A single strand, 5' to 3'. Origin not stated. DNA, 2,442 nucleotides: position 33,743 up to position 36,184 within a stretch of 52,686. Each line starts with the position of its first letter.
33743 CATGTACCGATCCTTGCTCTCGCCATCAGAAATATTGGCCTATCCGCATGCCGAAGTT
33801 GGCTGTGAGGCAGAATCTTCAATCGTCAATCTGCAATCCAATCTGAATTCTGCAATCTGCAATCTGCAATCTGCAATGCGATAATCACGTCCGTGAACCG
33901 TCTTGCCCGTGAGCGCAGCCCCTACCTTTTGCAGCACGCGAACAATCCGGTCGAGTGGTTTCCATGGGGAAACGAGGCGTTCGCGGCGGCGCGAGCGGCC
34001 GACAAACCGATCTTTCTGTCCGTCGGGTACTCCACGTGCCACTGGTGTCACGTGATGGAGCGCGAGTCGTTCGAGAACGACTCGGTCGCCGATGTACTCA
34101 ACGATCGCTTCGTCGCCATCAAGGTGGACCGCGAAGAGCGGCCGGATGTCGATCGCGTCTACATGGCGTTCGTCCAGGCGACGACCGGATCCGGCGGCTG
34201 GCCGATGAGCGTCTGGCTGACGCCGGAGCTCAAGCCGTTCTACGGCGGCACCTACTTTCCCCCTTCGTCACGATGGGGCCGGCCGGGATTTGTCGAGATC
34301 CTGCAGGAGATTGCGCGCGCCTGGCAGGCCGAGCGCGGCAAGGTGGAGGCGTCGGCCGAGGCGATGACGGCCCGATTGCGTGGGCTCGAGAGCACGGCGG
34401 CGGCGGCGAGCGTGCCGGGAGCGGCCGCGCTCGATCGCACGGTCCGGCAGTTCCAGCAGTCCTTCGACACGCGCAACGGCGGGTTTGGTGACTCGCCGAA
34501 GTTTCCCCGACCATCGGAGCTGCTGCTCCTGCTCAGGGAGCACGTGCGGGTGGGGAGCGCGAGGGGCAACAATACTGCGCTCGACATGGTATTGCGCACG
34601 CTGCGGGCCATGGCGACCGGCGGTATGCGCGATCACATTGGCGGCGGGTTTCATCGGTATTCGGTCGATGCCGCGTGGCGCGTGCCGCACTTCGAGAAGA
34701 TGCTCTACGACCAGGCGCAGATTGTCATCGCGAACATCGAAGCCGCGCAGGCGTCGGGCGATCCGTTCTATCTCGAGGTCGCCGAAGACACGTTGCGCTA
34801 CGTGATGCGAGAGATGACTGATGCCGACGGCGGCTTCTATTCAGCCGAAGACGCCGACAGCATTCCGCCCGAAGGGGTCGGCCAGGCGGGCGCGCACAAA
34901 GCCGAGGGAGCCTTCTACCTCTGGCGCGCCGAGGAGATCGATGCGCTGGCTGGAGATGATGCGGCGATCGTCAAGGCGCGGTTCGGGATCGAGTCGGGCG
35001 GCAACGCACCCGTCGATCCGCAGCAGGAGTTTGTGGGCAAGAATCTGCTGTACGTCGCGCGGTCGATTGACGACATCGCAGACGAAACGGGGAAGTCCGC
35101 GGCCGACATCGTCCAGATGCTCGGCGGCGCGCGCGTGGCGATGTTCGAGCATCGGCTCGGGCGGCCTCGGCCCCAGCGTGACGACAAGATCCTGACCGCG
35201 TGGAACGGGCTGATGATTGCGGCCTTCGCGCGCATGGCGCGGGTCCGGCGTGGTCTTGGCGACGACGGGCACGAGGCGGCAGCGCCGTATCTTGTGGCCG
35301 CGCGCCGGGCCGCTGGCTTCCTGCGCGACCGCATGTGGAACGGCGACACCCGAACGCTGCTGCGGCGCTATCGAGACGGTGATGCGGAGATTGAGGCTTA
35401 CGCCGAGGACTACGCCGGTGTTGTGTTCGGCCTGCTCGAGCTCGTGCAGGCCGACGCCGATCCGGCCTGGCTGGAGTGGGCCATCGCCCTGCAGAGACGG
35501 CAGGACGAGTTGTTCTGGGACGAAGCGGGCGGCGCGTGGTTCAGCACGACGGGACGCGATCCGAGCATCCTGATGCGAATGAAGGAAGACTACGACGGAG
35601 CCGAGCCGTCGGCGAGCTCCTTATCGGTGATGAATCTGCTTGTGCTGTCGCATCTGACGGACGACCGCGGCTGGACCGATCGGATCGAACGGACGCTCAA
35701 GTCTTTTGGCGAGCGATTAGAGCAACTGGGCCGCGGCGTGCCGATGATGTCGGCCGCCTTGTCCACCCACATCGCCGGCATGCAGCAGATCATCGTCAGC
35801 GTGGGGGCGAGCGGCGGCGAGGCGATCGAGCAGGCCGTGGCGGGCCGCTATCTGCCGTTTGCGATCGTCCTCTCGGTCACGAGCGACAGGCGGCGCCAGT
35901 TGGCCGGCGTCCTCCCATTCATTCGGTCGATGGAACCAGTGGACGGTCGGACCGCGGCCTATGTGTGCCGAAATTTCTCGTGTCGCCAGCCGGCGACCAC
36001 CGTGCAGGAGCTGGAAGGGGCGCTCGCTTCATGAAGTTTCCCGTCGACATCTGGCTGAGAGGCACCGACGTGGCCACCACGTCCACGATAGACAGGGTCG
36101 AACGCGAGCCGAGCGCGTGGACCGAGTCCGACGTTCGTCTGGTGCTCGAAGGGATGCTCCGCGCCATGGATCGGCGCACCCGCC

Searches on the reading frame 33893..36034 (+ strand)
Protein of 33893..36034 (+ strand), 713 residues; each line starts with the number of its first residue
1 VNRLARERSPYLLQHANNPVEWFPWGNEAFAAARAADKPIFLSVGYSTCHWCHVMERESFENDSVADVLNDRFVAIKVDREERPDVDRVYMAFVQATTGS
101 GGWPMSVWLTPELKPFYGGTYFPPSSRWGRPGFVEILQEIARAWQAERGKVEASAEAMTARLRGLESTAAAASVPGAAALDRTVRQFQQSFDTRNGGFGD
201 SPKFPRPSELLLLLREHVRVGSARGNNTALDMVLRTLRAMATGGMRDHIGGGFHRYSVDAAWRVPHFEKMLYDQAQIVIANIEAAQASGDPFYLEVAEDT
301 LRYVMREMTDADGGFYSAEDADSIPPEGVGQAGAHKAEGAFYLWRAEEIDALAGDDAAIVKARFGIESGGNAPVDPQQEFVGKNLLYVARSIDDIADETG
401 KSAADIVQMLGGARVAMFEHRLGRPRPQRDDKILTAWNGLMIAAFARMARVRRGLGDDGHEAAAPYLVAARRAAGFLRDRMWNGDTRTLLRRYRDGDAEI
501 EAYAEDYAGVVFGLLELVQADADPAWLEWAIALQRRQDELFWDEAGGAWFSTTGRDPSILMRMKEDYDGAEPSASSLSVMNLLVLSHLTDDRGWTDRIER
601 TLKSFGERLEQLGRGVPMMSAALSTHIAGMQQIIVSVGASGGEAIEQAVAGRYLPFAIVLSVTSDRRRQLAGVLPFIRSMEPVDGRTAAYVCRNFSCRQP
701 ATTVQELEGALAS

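Call 60: search_protein_families(library=pfam, proteins=[window:33893-36034:+], max_evalue=0.001)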
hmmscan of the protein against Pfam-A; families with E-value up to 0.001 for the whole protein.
window:33893-36034:+ (713 aa): 2 families
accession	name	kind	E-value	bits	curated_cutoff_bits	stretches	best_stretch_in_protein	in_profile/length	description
PF03190.21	Thioredox_DsbH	-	2.8e-78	261.9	27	1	2-162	2-162/163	Protein of unknown function, DUF255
PF13899.12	Thioredoxin_7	-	2e-10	41.1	27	1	22-85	2-65/83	Thioredoxin-like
